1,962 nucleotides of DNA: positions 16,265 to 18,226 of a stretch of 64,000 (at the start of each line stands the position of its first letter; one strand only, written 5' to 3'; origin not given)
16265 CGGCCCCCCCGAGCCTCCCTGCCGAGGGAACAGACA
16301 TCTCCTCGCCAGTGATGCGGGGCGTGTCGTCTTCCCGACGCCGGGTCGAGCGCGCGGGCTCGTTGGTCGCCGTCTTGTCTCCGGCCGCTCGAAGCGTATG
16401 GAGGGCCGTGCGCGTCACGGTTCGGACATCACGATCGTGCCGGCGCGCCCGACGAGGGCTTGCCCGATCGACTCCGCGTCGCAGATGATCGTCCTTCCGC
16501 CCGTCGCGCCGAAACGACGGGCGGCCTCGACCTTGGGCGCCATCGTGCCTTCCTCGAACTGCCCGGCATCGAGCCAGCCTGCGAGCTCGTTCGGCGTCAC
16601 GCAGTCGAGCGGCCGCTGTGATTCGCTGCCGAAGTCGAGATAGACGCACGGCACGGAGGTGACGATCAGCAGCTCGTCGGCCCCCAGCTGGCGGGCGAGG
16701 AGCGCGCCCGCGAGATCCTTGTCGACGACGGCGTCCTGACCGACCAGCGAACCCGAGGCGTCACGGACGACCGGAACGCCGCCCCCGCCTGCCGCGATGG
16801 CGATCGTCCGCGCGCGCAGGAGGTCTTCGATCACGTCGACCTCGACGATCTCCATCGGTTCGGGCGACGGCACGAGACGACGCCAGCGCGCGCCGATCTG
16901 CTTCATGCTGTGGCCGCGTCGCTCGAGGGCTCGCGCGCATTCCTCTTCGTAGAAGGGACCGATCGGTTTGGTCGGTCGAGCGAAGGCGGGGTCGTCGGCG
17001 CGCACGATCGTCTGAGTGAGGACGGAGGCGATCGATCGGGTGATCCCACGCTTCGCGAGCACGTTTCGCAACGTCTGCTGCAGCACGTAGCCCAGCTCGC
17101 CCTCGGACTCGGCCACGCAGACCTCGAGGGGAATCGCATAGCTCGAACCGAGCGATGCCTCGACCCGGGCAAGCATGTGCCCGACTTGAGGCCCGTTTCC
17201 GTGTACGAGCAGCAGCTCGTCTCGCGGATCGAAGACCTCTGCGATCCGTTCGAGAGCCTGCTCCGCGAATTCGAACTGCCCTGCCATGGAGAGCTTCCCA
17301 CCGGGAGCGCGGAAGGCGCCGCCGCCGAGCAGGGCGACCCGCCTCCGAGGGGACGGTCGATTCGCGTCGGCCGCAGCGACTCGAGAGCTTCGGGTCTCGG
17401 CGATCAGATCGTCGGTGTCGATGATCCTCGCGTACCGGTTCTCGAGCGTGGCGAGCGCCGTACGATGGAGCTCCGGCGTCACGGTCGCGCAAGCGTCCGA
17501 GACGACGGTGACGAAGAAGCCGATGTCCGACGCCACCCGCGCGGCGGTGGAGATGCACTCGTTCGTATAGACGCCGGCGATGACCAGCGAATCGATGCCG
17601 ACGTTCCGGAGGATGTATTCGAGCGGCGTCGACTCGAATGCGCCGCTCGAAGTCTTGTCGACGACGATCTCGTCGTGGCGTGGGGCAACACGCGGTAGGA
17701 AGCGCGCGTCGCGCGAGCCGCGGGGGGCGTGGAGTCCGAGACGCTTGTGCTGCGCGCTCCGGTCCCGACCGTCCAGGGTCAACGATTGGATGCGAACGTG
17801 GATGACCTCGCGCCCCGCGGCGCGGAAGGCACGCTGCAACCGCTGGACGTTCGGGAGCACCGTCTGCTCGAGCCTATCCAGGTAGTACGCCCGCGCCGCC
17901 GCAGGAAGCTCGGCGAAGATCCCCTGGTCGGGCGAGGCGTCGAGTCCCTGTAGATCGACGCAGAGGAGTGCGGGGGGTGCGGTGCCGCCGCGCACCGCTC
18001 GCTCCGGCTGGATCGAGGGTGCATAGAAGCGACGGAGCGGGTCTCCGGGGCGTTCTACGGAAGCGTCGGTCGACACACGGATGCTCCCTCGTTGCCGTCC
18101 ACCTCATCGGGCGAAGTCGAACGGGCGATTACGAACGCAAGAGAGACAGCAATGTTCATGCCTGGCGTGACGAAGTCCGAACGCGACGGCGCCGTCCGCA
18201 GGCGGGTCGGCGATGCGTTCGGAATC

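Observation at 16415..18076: Isochorismatase-like hydrolase fused to carbamate kinase in one polypeptide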

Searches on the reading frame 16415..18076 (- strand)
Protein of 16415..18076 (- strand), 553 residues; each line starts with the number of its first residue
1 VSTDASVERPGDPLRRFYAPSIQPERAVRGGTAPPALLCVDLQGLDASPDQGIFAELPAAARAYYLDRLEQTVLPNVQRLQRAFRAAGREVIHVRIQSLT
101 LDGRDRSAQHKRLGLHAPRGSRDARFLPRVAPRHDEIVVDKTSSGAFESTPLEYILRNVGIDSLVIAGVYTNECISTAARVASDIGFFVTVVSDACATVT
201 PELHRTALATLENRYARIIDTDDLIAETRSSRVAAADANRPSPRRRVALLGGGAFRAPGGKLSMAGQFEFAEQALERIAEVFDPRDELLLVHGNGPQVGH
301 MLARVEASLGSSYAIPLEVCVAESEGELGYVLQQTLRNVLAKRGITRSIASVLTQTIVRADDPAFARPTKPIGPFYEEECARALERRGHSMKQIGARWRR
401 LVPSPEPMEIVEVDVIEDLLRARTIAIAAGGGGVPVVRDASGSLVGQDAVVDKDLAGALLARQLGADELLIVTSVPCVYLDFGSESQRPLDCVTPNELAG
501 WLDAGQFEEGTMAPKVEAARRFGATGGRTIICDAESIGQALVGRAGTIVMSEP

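Call 3: search_protein_families(library=pfam, proteins=[window:16415-18076:-], max_evalue=0.01)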
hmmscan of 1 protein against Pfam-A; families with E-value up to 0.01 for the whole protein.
window:16415-18076:- (553 aa): 2 families
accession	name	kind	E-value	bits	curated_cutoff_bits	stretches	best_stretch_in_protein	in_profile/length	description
PF00857.26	Isochorismatase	-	8.7e-37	127.3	27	1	36-223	2-175/175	Isochorismatase domain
PF00696.33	AA_kinase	-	5.5e-20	72.5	24.9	1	250-530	7-230/234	Amino acid kinase family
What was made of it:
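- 17408..17971 (-): Isochorismatase-family cysteine hydrolase domain (aa 36-223). PF00857, 8.7e-37, full profile (call 3).
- On Isochorismatase-like / cysteine hydrolase superfamily (PF00857): 127.3 bits against a cut-off of 27; aa 36-223 match profile positions 2-175 of 175 (call 3).
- Checked: Domains: Pfam finds Isochorismatase PF00857 at aa 36-223 (8.7e-37, profile 2-175 of 175) and AA_kinase PF00696 at aa 250-530 (call 3).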

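Call 4: search_protein_families(library=ncbifam, proteins=[window:16415-18076:-], max_evalue=0.01)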
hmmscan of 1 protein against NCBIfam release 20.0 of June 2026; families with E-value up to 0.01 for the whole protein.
window:16415-18076:- (553 aa): 13 families
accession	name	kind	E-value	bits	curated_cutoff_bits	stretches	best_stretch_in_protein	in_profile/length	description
TIGR00746.1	arcC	equivalog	1e-92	310.5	358.25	1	247-550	4-308/309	carbamate kinase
NF009008.0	PRK12354.1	subfamily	2.9e-84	282.8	361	1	247-551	4-300/308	carbamate kinase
NF009007.0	PRK12352.1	subfamily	3e-77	259.6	266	1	248-550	7-314/316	carbamate kinase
NF006926.0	PRK09411.1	equivalog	2.6e-63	214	416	1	247-550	5-296/297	carbamate kinase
NF050097.1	BiurAmidohydBiuH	equivalog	7.7e-19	68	370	1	63-210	41-200/221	biuret amidohydrolase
NF008517.0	PRK11440.1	equivalog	3e-15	56.6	195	1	71-226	31-186/188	hydrolase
TIGR03614.1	RutB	equivalog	2.4e-13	50.3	377.95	1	118-226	108-217/226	pyrimidine utilization protein B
TIGR00761.1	argB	equivalog_domain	2.1e-07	30.7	151.3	1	432-522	135-221/231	acetylglutamate kinase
NF010659.0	PRK14058.1-1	equivalog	1.8e-06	27.3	223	1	428-549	146-266/267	[LysW]-aminoadipate kinase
NF008623.0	PRK11609.1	equivalog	4.8e-06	26.5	174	1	148-226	130-210/213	bifunctional nicotinamidase/pyrazinamidase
NF010661.0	PRK14058.1-3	equivalog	1.2e-05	24.5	251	1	410-544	138-266/283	acetylglutamate/acetylaminoadipate kinase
NF041461.1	C_hydro_YcaC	equivalog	2.8e-05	23.7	310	1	156-219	97-160/201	isochorismate family cysteine hydrolase YcaC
TIGR01027.1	proB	equivalog_domain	0.0015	17.8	186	1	434-537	126-235/363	glutamate 5-kinase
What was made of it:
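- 16427..17347 (-): Carbamate-kinase-type domain (aa 244-550), including the protruding subdomain. TIGR00746 310.5 bits, profile 4-308 of 309 (call 4).
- On Named cysteine-hydrolase equivalogs (BiuH, RutB, PncA, YcaC): BiuH 68 against 370; RutB 50.3 against 378; PncA 26.5 against 174; YcaC 23.7 against 310 (call 4).
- On Carbamate kinase (EC 2.7.2.2; TIGR00746 / NF009007): aa 247-550 align to profile positions 4-308 of 309 (call 4). TIGR00746 310.5 against 358.25 and NF009007 259.6 against 266 (call 4).
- Checked: NCBIfam arcC TIGR00746 aligns aa 247-550 to profile positions 4-308 of 309 (call 4).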

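Call 5: find_homologous_proteins(query=window:16415-18076:-, max_evalue=1e-10)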
Query window:16415-18076:- (553 aa): 2415 proteins with E <= 1e-10 among 8000 candidates; the best 120 are listed.
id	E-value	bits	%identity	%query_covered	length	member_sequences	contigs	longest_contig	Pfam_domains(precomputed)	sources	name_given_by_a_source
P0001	0.0e+0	1149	100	95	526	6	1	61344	PF00696.34,PF00857.27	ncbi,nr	ncbi:MAG: isochorismatase family protein [Myxococcales bacterium]|nr:isochorismatase family protein 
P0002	2.0e-266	903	76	99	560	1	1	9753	PF00696.34,PF00857.27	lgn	-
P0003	1.4e-256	871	74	98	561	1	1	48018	PF00696.34,PF00857.27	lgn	-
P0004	7.5e-216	736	63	98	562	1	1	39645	PF00696.34,PF00857.27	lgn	-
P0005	1.1e-212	726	62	98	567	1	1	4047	PF00696.34,PF00857.27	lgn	-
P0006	1.4e-212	725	64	98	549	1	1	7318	PF00696.34,PF00857.27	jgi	jgi:carbamate kinase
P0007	3.2e-200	685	59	98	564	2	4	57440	PF00696.34,PF00857.27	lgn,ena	-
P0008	1.6e-190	653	58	93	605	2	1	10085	PF00696.34,PF00857.27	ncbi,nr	ncbi:MAG: carbamate kinase [Xanthomonadales bacterium]|nr:carbamate kinase [Xanthomonadales bacteriu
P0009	6.9e-172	591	55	97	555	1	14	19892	PF00696.34,PF00857.27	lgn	-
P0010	5.1e-166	572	54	97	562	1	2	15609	PF00696.34,PF00857.27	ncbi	-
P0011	3.3e-165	569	54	98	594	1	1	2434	PF00696.34,PF00857.27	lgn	-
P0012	1.0e-100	356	58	56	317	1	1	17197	PF00696.34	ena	-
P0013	2.2e-100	355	58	56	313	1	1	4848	PF00696.34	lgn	-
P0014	2.9e-100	355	58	53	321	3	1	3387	PF00696.34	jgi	jgi:carbamate kinase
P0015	4.6e-100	354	55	56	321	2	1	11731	PF00696.34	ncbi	-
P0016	5.7e-100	354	59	55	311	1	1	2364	PF00696.34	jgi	jgi:carbamate kinase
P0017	5.0e-99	351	58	55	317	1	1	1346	PF00696.34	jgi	jgi:carbamate kinase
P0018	2.8e-98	348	57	52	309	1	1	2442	PF00696.34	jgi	jgi:carbamate kinase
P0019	3.4e-98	348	56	55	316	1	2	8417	PF00696.34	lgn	-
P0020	3.4e-98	348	57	55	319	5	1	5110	PF00696.34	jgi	jgi:carbamate kinase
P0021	6.5e-98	347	57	56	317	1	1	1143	PF00696.34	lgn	-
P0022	7.9e-98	347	56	55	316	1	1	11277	PF00696.34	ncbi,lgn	ncbi:MAG: carbamate kinase [Myxococcota bacterium]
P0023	9.4e-98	347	57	56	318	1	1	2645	PF00696.34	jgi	jgi:carbamate kinase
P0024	1.2e-97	346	55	55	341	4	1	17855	PF00696.34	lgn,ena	-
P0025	2.6e-97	345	56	56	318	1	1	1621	PF00696.34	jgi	jgi:carbamate kinase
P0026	4.9e-97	344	56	54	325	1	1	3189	PF00696.34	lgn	-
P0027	5.3e-97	344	56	55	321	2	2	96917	PF00696.34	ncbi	-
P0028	5.3e-97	344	57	56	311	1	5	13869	PF00696.34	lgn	-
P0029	5.5e-97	344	58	55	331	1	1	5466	PF00696.34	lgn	-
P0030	6.1e-97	344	56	57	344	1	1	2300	PF00696.34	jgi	jgi:carbamate kinase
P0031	8.3e-97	343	57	55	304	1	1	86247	PF00696.34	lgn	-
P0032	9.7e-97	343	55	56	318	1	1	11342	PF00696.34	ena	-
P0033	1.1e-96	343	54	56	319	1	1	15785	PF00696.34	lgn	-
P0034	1.8e-96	342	56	56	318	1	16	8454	PF00696.34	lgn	-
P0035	1.9e-96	342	56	55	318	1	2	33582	PF00696.34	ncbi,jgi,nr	ncbi:MAG: carbamate kinase [Deltaproteobacteria bacterium]|nr:carbamate kinase [Deltaproteobacteria 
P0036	2.5e-96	342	56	54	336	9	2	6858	PF00696.34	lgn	-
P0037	3.3e-96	341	55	55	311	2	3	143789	PF00696.34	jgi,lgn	jgi:carbamate kinase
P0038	3.4e-96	341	56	55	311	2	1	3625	PF00696.34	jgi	-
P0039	3.6e-96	341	56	56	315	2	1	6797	PF00696.34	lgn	-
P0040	3.8e-96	341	56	56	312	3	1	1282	PF00696.34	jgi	jgi:carbamate kinase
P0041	4.1e-96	341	56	55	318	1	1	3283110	PF00696.34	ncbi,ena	-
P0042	5.0e-96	341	54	54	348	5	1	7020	PF00696.34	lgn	-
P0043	5.5e-96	341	56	55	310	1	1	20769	PF00696.34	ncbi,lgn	-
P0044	6.5e-96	340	54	56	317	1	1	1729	PF00696.34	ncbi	-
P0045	8.1e-96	340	55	56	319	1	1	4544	PF00696.34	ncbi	ncbi:MAG: carbamate kinase [Polyangiales bacterium]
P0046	1.4e-95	339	56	56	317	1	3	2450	PF00696.34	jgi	jgi:carbamate kinase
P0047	1.4e-95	339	53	55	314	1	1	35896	PF00696.34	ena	-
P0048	1.8e-95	339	55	57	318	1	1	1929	PF00696.34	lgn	-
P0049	1.9e-95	339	55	56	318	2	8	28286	PF00696.34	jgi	jgi:carbamate kinase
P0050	1.9e-95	339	56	55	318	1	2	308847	PF00696.34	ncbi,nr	ncbi:MAG: carbamate kinase [Myxococcales bacterium]|nr:carbamate kinase [Myxococcales bacterium] MCB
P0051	2.0e-95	339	57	56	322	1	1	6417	PF00696.34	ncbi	-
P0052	2.5e-95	339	57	55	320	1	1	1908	PF00696.34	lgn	-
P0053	2.6e-95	339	55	56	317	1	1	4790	PF00696.34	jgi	jgi:carbamate kinase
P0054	3.3e-95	338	55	55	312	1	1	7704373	PF00696.34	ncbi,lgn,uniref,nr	ncbi:carbamate kinase [Gimesia fumaroli]|uniref:Carbamate kinase n=1 Tax=Gimesia fumaroli TaxID=2527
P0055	4.4e-95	338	55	56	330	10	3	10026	PF00696.34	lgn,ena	-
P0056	5.2e-95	338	54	56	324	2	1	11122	PF00696.34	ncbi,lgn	ncbi:MAG: carbamate kinase [Haliangiales bacterium]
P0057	5.9e-95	337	53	57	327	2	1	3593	PF00696.34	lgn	-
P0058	6.3e-95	337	57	56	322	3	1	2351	PF00696.34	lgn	-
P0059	9.7e-95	337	57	56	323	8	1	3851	PF00696.34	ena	-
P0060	1.2e-94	336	56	55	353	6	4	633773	PF00696.34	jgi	jgi:carbamate kinase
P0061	1.4e-94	336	56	55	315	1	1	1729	PF00696.34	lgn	-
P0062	2.6e-94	335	54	56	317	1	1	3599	PF00696.34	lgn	-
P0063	2.8e-94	335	56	56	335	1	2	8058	PF00696.34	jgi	jgi:carbamate kinase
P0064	3.7e-94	335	56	54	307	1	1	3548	PF00696.34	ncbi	-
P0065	3.8e-94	335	53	56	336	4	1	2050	PF00696.34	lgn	-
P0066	3.9e-94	335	54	56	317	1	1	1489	PF00696.34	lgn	-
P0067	5.1e-94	334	57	52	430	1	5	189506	PF00696.34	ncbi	-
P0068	6.0e-94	334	55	55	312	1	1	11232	PF00696.34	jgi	jgi:carbamate kinase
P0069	7.2e-94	334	53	55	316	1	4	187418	PF00696.34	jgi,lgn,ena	jgi:carbamate kinase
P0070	8.1e-94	334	54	55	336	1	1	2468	PF00696.34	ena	-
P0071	9.9e-94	333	54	55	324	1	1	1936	PF00696.34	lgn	-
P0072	1.0e-93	333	54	55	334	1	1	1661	PF00696.34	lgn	-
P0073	1.1e-93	333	56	55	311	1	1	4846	PF00696.34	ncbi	-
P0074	1.1e-93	333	56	56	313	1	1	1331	PF00696.34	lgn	-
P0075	1.6e-93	333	56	55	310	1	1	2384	PF00696.34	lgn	-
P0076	1.6e-93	333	54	56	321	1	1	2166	PF00696.34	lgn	-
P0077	1.7e-93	333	54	57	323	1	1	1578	PF00696.34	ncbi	-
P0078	1.8e-93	332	53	55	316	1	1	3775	PF00696.34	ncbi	ncbi:MAG: carbamate kinase [Planctomycetota bacterium]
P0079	1.8e-93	332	53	56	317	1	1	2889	PF00696.34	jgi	jgi:carbamate kinase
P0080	1.8e-93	332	54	57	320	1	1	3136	PF00696.34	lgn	-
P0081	2.1e-93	332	55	56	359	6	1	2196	PF00696.34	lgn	-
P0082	3.5e-93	331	55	56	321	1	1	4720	PF00696.34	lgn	-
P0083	3.8e-93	331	54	55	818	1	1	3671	PF00696.34,PF02606.21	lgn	-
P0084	3.8e-93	331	53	56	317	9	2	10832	PF00696.34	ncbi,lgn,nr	ncbi:MAG: carbamate kinase [Pirellulaceae bacterium]|nr:carbamate kinase [Pirellulaceae bacterium]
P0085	4.3e-93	331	56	57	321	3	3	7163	PF00696.34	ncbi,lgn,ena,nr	ncbi:MAG: carbamate kinase [Myxococcales bacterium]|nr:carbamate kinase [Myxococcales bacterium]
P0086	5.6e-93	331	56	56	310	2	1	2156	PF00696.34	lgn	-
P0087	7.0e-93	330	55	55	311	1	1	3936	PF00696.34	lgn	-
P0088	8.4e-93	330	53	55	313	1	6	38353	PF00696.34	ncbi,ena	-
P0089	8.6e-93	330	54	57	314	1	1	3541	PF00696.34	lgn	-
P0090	9.2e-93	330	56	55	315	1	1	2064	PF00696.34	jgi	jgi:carbamate kinase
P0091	9.6e-93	330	56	56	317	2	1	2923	PF00696.34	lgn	-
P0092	1.0e-92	330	55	55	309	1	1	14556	PF00696.34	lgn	-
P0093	1.2e-92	330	52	54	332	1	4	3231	PF00696.34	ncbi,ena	-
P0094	1.2e-92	330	53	55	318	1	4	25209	PF00696.34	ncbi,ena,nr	ncbi:MAG: carbamate kinase [Planctomycetaceae bacterium]|nr:carbamate kinase [Planctomycetaceae bact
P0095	1.3e-92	330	52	59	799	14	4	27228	PF00696.34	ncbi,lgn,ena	-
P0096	1.3e-92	330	54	55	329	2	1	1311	PF00696.34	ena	-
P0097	1.3e-92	330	53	55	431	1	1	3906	PF00696.34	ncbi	ncbi:MAG: carbamate kinase, partial [Planctomycetota bacterium]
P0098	1.5e-92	329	54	56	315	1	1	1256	PF00696.34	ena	-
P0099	1.5e-92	329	54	56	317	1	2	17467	PF00696.34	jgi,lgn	jgi:carbamate kinase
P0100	1.6e-92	329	52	56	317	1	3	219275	PF00696.34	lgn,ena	-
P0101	2.0e-92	329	53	54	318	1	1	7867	PF00696.34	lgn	-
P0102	2.2e-92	329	52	56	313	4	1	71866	PF00696.34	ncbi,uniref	ncbi:carbamate kinase [Maioricimonas sp. JC845]|uniref:carbamate kinase n=1 Tax=Maioricimonas sp. JC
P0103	2.3e-92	329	53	56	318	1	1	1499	PF00696.34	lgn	-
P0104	2.3e-92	329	52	52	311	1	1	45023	PF00696.34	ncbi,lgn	-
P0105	2.7e-92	329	53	56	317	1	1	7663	PF00696.34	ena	-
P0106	2.8e-92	328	54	56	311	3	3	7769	PF00696.34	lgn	-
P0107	3.0e-92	328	55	53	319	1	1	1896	PF00696.34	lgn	-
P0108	3.1e-92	328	53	56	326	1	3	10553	PF00696.34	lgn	-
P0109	3.4e-92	328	54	56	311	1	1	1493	PF00696.34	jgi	jgi:carbamate kinase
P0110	6.1e-92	327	56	55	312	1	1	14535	PF00696.34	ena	-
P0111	6.8e-92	327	54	55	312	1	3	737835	PF00696.34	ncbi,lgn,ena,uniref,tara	ncbi:carbamate kinase [uncultured Gimesia sp.]|uniref:carbamate kinase n=1 Tax=uncultured Gimesia sp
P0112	1.1e-91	327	54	56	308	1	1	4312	PF00696.34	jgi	jgi:carbamate kinase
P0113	1.1e-91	327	51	56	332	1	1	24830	PF00696.34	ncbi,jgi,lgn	ncbi:MAG: carbamate kinase [Planctomycetota bacterium]|jgi:carbamate kinase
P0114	1.2e-91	326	55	54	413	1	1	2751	PF00696.34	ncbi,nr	ncbi:MAG TPA: carbamate kinase, partial [Pirellulaceae bacterium]|nr:carbamate kinase [Pirellulaceae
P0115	1.2e-91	326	53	55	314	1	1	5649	PF00696.34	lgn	-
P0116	1.3e-91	326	52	57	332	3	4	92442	PF00696.34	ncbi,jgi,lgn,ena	-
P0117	1.6e-91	326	51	56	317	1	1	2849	PF00696.34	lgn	-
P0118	1.9e-91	326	55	55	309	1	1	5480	PF00696.34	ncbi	ncbi:MAG: carbamate kinase, partial [Planctomycetota bacterium]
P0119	1.9e-91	326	56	55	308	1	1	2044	PF00696.34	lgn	-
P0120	2.2e-91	326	52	56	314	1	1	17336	PF00696.34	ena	-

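Call 7: search_solved_structures(query=window:16415-18076:-, max_evalue=0.001, show_alignments=2)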
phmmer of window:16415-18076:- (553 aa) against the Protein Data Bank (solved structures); distinct sequences matched with E-value up to 0.001: 52.
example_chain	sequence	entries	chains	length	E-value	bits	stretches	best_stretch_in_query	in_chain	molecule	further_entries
1e19_A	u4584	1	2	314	1.1e-68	235.7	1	244-550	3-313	CARBAMATE KINASE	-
8crv_A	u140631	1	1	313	5.3e-57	197.2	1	245-550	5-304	Carbamate kinase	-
1b7b_A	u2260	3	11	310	1e-55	192.9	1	246-540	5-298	CARBAMATE KINASE | CARBAMATE KINASE 1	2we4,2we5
2e9y_A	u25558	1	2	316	7.3e-55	190.1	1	243-550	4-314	Carbamate kinase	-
3kzf_A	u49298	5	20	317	3.2e-51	178.1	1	247-550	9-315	Carbamate kinase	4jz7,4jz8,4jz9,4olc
4axs_A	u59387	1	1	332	4.5e-47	164.4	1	250-550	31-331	CARBAMATE KINASE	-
3hb7_A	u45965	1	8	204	7.5e-17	64.7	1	71-225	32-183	Isochorismatase hydrolase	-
6xix_A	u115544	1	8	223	5.4e-16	61.9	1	72-211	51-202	Cysteine hydrolase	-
6xj4_A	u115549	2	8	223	1.3e-14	57.3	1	72-211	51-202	Cysteine hydrolase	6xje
6xjm_A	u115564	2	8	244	1.4e-13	53.9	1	118-236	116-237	Biuret hydrolase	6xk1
8cib_A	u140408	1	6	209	1.7e-12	50.3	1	80-223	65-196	Cysteine hydrolase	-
3lqy_A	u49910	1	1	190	2.7e-12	49.6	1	119-226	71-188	putative isochorismatase hydrolase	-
3mcw_A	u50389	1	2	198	4.9e-12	48.8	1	81-227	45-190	Putative hydrolase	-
1j2r_A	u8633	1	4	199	1.8e-11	46.9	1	79-225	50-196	Hypothetical isochorismatase family protein yecD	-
4h17_A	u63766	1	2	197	2.1e-11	46.7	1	71-199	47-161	Hydrolase, isochorismatase family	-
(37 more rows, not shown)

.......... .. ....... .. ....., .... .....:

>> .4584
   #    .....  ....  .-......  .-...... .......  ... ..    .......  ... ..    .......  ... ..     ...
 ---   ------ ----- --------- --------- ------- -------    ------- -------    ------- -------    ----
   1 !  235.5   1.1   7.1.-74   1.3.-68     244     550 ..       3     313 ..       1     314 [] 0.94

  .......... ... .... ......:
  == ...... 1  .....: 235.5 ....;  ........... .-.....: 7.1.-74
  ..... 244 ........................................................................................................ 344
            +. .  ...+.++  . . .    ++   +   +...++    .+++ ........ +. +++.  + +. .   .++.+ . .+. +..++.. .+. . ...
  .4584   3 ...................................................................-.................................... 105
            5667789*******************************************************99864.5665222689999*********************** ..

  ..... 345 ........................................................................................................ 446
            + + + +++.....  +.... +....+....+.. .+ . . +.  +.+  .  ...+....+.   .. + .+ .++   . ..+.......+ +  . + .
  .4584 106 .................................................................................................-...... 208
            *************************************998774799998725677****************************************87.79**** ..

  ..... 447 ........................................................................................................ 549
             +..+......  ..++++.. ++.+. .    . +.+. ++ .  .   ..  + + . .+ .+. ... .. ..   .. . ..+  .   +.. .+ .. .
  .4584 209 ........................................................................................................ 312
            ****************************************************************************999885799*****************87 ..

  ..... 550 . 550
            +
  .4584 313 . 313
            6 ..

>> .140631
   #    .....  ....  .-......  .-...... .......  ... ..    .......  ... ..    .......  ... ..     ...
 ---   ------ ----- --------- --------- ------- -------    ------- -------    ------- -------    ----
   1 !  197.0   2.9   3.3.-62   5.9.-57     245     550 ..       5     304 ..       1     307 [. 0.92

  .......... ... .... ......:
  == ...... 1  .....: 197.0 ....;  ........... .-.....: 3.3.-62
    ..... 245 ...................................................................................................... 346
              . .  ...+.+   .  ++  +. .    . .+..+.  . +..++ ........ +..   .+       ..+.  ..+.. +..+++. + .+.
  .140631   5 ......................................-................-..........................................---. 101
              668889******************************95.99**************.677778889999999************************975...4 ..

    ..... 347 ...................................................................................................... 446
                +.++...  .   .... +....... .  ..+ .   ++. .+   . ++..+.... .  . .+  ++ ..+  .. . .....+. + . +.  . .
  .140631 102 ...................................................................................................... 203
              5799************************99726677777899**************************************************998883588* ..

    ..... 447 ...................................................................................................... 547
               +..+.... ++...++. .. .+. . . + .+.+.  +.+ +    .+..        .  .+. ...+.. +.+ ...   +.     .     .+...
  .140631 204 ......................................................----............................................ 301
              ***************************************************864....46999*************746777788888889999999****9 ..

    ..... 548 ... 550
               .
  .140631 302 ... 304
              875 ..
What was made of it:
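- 16427..17347 (-): P. furiosus carbamate kinase 1e19: 1.1e-68 over aa 244-550 (call 7).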
